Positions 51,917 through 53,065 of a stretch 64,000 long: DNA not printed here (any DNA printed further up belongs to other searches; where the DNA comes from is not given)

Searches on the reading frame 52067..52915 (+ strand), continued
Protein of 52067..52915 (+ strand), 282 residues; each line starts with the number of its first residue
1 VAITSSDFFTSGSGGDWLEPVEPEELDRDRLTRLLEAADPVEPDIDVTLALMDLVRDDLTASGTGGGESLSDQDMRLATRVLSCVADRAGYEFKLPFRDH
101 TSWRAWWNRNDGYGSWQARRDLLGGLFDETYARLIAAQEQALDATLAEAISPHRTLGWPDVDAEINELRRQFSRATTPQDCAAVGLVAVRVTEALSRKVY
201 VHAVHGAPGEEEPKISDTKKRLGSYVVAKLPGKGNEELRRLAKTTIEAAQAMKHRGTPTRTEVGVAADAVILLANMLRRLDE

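Call 99: search_protein_families(library=pfam, proteins=[L001:1489-5706:+, L018:4726-5988:+, L022:4685-6004:+, L037:4629-5900:+, L053:4799-5926:+, L039:134-1291:+, L004:3793-5775:+, L027:3471-5786:+, L052:3199-5838:+, L010:4866-5747:+], max_evalue=0.001)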
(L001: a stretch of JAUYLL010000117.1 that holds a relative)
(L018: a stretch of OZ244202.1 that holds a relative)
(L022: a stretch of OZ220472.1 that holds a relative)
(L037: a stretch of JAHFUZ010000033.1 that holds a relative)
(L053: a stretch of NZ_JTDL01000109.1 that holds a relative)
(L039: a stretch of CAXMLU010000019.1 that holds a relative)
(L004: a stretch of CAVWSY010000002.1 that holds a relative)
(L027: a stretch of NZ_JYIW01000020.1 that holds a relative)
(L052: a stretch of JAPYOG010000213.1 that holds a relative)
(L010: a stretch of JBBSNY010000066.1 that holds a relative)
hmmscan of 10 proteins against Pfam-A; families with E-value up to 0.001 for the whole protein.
L001:1489-5706:+ (1405 aa): 2 families
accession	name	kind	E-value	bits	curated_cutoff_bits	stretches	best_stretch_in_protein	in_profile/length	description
PF13020.12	NOV_C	-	6.5e-13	49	22.1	1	1271-1362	1-86/91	Protein NO VEIN, C-terminal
PF25794.1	SACS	-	1.3e-09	38.6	32.8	1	80-147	64-131/247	Sacsin domain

L018:4726-5988:+ (420 aa): 2 families
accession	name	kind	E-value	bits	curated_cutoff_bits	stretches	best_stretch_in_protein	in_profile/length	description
PF13784.11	Fic_N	-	1.3e-17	64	26.7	1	72-156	2-82/82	Fic/DOC family N-terminal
PF02661.23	Fic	-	1.7e-14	54.8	24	1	165-272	4-93/93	Fic/DOC family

L022:4685-6004:+ (439 aa): 0 families

L037:4629-5900:+ (423 aa): 0 families

L053:4799-5926:+ (375 aa): 1 family
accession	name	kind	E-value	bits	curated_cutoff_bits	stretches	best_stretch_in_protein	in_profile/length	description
PF12128.14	DUF3584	-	0.00068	17.7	31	1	163-306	710-853/1191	Protein of unknown function (DUF3584)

L039:134-1291:+ (385 aa): 4 families
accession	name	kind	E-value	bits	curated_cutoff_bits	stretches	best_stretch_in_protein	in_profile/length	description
PF00589.27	Phage_integrase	-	7.1e-24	84.9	27.1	1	175-359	6-170/172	Phage integrase family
PF14659.12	Phage_int_SAM_3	-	8.3e-11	42.4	22.6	1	65-119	2-55/58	Phage integrase, N-terminal SAM-like domain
PF22022.2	Phage_int_M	-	4.5e-06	27.3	27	1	65-159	1-93/96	Phage integrase central domain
PF13102.12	Phage_int_SAM_5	-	9.9e-05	23.1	22.3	1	65-156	2-93/98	Phage integrase SAM-like domain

L004:3793-5775:+ (660 aa): 0 families

L027:3471-5786:+ (771 aa): 0 families

L052:3199-5838:+ (879 aa): 2 families
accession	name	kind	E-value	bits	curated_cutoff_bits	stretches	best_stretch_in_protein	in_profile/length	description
PF13191.12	AAA_16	-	1.1e-09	39.5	32.6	1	77-331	1-144/167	AAA ATPase domain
PF01637.24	ATPase_2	-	7.6e-09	36.1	33.2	1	78-128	1-51/225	ATPase domain predominantly from Archaea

L010:4866-5747:+ (293 aa): 1 family
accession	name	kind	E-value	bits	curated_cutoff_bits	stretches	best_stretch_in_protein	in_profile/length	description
PF00589.27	Phage_integrase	-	1.3e-28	100.3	27.1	1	100-264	5-167/172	Phage integrase family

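Call 100: search_protein_families(library=pfam, proteins=[L035:8168-10996:-, L052:6880-8103:-, L033:2800-3549:-, L145:2892-3248:-, L145:3-581:+], max_evalue=0.001)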
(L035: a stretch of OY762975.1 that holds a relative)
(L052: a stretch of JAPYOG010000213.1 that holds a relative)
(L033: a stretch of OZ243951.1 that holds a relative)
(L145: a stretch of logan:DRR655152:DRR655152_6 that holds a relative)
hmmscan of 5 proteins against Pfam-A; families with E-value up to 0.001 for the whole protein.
L035:8168-10996:- (942 aa): 6 families
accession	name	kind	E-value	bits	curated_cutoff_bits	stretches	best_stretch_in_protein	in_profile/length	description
PF04851.21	ResIII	-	1.1e-36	126.7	22.5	1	174-360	5-162/164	Type III restriction enzyme, res subunit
PF08463.15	EcoEI_R_C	-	5.6e-34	118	24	1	766-940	4-162/163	EcoEI R protein C-terminal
PF18766.7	SWI2_SNF2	-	1.1e-16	61.6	26.7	1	177-390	2-188/221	SWI2/SNF2 ATPase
PF00270.35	DEAD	-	2.6e-09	37.5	26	1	175-365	2-164/167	DEAD/DEAH box helicase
PF00271.37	Helicase_C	-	4.3e-07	30.6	23.5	1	477-578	15-109/110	Helicase conserved C-terminal domain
PF04313.20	HSDR_N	-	8.3e-06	26.2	25.1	1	43-119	118-190/198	Type I restriction enzyme R protein N terminus (HSDR_N)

L052:6880-8103:- (407 aa): 1 family
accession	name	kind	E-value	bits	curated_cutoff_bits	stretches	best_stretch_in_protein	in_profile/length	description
PF01420.25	Methylase_S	-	1.6e-15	58.2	22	2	6-147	1-153/168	Type I restriction modification DNA specificity domain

L033:2800-3549:- (249 aa): 3 families
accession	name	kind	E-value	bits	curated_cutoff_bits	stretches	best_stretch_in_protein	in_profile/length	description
PF02384.22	N6_Mtase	-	1.9e-27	96.8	20.4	1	126-236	3-105/311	N-6 DNA Methylase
PF12161.14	HsdM_N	-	7.4e-13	49.7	24.5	1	10-115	2-135/135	HsdM N-terminal domain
PF20473.4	MmeI_Mtase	-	0.00014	21.6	27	1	172-230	22-84/259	MmeI, DNA-methyltransferase domain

L145:2892-3248:- (118 aa): 0 families

L145:3-581:+ (192 aa): 1 family
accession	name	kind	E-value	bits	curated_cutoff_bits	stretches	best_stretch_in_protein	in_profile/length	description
PF02720.22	DUF222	-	4.9e-11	43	24.4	1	24-126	203-306/306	Domain of unknown function (DUF222)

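Call 102: search_dna_similar(query=window:52067-52915:+, collection=plasmids, mode=protein, max_evalue=1e-10, max_rows=25)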
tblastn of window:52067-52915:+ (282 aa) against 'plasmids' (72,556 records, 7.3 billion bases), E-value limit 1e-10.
Records with a match: 14; places in all: 15; records where one place covers at least 80% of the query: 13.
Best place of each record, by identity: 60-80% 1; <60% 13.
By first word of the organism name: Rhodococcus 4; Prescottella 3; Clavibacter 2; Arthrobacter 2; Kocuria 1; Mycobacterium 1; Gordonia 1.
By predicted mobility (MOB-suite, as given by PLSDB): non-mobilizable 7; mobilizable 5; conjugative 2.
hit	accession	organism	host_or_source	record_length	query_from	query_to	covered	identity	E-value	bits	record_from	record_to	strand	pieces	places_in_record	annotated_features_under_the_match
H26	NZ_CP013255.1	Kocuria flava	single cell,air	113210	44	282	85%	64.3%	2e-94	311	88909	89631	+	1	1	hypothetical protein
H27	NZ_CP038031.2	Rhodococcus ruber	cell culture,Chilean kraft-pulp mill ...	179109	44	282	85%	49.4%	4e-60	213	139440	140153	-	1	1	hypothetical protein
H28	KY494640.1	Prescottella equi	Equus caballus,Culture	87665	44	282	85%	49.0%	7e-63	221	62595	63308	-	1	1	hypothetical protein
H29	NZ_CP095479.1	Prescottella equi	Equus caballus,Culture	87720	44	282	85%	49.0%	7e-63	221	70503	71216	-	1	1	hypothetical protein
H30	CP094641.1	Prescottella equi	clinical isolates,clinical isolates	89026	44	282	85%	49.0%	7e-63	221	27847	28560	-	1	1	hypothetical protein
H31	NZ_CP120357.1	Rhodococcus rhodochrous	single cell,petroleum contaminated soil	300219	43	280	84%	47.5%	7e-57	203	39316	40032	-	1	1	hypothetical protein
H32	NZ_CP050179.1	Rhodococcus pyridinivorans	bacterial pure culture,Soil sample from ...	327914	43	280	84%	47.5%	7e-57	203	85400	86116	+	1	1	hypothetical protein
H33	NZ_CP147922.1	Rhodococcus qingshengii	sediment,mangrove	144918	43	280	84%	46.7%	3e-57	204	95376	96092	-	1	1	hypothetical protein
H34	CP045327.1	Mycobacterium sp. THAF192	pure culture,Surface of a polyethylene ...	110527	44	280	84%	45.2%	2e-50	185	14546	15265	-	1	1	hypothetical protein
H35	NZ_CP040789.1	Clavibacter michiganensis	winter wheat (Triticum aestivum)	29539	40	280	85%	44.2%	2e-48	179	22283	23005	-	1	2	hypothetical protein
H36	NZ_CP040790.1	Clavibacter michiganensis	winter wheat (Triticum aestivum)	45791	40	280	85%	44.2%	2e-48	179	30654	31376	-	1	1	hypothetical protein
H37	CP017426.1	Arthrobacter sp. ZXY-2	whole organism,soil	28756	44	280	84%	42.6%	6e-50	183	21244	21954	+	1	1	hypothetical protein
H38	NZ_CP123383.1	Gordonia sp. SMJS1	Pure culture,sediment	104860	44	282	85%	40.3%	8e-41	157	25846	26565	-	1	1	hypothetical protein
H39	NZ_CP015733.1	Arthrobacter sp. U41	Purified bacterial strains from deep ...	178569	44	140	34%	37.4%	3e-11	71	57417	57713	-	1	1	abortive infection family protein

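Call 104: get_annotated_region(hit=H39, flank=4000)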
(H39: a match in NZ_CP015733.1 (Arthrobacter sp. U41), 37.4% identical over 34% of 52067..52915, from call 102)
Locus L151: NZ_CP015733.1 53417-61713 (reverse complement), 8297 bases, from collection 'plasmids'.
description: Arthrobacter sp. U41 plasmid unnamed1, complete sequence
organism: Arthrobacter sp. U41 (NCBI taxid 1849032)
taxonomy: Bacteria; Actinomycetota; Actinomycetes; Micrococcales; Micrococcaceae; Arthrobacter; Arthrobacter sp. U41
host: -; source: Purified bacterial strains from deep water samples,Lake Untersee; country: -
typing (MOB-suite, as given by PLSDB): conjugative; relaxase MOBP; mating-pair formation MPF_T
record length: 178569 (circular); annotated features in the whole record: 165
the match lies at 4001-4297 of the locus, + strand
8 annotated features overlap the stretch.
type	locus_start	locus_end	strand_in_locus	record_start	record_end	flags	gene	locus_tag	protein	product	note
CDS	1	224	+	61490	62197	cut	-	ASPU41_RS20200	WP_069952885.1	hypothetical protein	-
CDS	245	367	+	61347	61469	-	-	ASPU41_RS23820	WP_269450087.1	hypothetical protein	-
CDS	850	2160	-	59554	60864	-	-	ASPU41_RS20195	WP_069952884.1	competence protein CoiA family protein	-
CDS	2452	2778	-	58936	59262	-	-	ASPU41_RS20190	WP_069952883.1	Lsr2 family protein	-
CDS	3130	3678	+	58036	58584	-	-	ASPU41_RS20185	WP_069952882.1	AAA family ATPase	-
CDS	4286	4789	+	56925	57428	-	-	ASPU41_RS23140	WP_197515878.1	abortive infection family protein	-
CDS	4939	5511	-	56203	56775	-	-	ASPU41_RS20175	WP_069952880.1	AAA family ATPase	-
CDS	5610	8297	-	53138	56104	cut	-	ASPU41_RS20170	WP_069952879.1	Tn3 family transposase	-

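Call 105: get_annotated_region(hit=H28, flank=4000)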
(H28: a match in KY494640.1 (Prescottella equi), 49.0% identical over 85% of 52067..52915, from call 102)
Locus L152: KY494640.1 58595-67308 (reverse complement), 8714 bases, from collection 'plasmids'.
description: Prescottella equi strain PAM2287 plasmid pRErm46, complete sequence
organism: Prescottella equi (NCBI taxid 43767)
taxonomy: Bacteria; Actinomycetota; Actinomycetes; Mycobacteriales; Nocardiaceae; Prescottella; Prescottella equi
host: -; source: Equus caballus,Culture; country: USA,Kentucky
typing (MOB-suite, as given by PLSDB): non-mobilizable
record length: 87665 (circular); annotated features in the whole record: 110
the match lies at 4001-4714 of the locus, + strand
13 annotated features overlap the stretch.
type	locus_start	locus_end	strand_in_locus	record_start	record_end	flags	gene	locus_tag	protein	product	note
CDS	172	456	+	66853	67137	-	-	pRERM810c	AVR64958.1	dnaK/Hsp70 Chaperone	-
CDS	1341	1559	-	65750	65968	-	-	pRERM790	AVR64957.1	hypothetical protein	-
CDS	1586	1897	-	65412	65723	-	-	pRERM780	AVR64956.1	hypothetical protein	-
CDS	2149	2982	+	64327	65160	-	-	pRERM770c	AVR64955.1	DNA gyrase/topoisomerase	-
CDS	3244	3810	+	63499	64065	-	-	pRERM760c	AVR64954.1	DNA-invertase resolvase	-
CDS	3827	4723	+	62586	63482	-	-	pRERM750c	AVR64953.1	hypothetical protein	-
CDS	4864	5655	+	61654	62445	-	-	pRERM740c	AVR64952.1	hypothetical protein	-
CDS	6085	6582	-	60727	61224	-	-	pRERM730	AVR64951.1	hypothetical protein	-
CDS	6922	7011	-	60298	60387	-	-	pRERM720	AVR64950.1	hypothetical protein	-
CDS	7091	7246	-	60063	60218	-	-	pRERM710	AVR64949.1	hypothetical protein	-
CDS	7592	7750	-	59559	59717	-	-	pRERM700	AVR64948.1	hypothetical protein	-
CDS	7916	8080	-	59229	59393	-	-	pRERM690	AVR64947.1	hypothetical protein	-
CDS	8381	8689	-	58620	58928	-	-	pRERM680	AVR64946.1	hypothetical protein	-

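Call 107: fold_search(model_id=the predicted structure, library=viral)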
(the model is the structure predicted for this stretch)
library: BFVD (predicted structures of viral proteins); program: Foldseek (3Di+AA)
matches with E <= 10: 246; with E <= 0.001: 0
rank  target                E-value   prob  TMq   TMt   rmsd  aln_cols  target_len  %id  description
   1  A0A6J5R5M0            2.6e-01  0.25  0.23  0.11  24.6       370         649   10  Uncharacterized protein [uncultured Caudovirales phage]
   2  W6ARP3                4.9e-01  0.15  0.22  0.15  24.2       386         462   11  Uncharacterized protein [Erwinia phage Ea35-70]
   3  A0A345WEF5            4.9e-01  0.09  0.15  0.13  19.9       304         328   12  Uncharacterized protein [Acipenser iridovirus-European]
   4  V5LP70                4.9e-01  0.06  0.12  0.11  25.1       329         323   12  (no name in the UniProt tables at hand)
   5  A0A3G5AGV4            5.2e-01  0.12  0.16  0.13  22.3       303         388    8  Replication factor C small subunit [Sylvanvirus sp.]
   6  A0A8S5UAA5            6.5e-01  0.11  0.14  0.08  27.5       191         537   17  L SHAPED TAIL FIBER PROTEIN [Myoviridae sp. ctNrE4]
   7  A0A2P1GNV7            8.2e-01  0.08  0.15  0.09  17.5       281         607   12  NP [Wuhan asiatic toad influenza virus]
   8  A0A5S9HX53            8.6e-01  0.06  0.16  0.10  20.5       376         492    9  Ubiquitin-like proteins [Tenacibaculum phage PTm1]
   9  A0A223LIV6            9.4e-01  0.08  0.17  0.15  20.3       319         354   12  Uncharacterized protein [Erwinia phage vB_EamM_Joad]
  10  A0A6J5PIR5            1.1e+00  0.06  0.14  0.10  21.1       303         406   10  Uncharacterized protein [uncultured Caudovirales phage]
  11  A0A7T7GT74            1.2e+00  0.11  0.20  0.11  15.3       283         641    7  (no name in the UniProt tables at hand)
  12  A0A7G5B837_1          1.3e+00  0.04  0.14  0.06  25.1       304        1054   14  Uncharacterized protein [Ralstonia phage Alix]
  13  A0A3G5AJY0            1.3e+00  0.04  0.14  0.07  25.1       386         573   13  Uncharacterized protein [Sylvanvirus sp.]
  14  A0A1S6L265            1.4e+00  0.07  0.17  0.13  23.9       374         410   13  (no name in the UniProt tables at hand)
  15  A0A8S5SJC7            1.4e+00  0.09  0.15  0.21  22.0       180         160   14  Uncharacterized protein [Siphoviridae sp. ctFIm6]
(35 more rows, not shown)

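Call 108: search_protein_families(library=pfam, proteins=[L151:3863-4789:+], max_evalue=0.01)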
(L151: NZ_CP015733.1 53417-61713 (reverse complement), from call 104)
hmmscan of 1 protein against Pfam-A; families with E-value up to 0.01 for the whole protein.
L151:3863-4789:+ (308 aa): 1 family
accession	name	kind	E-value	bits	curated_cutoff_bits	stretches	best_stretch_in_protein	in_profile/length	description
PF14355.11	Abi_C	-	1.2e-23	83.4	24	1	214-296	2-83/83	Abortive infection C-terminus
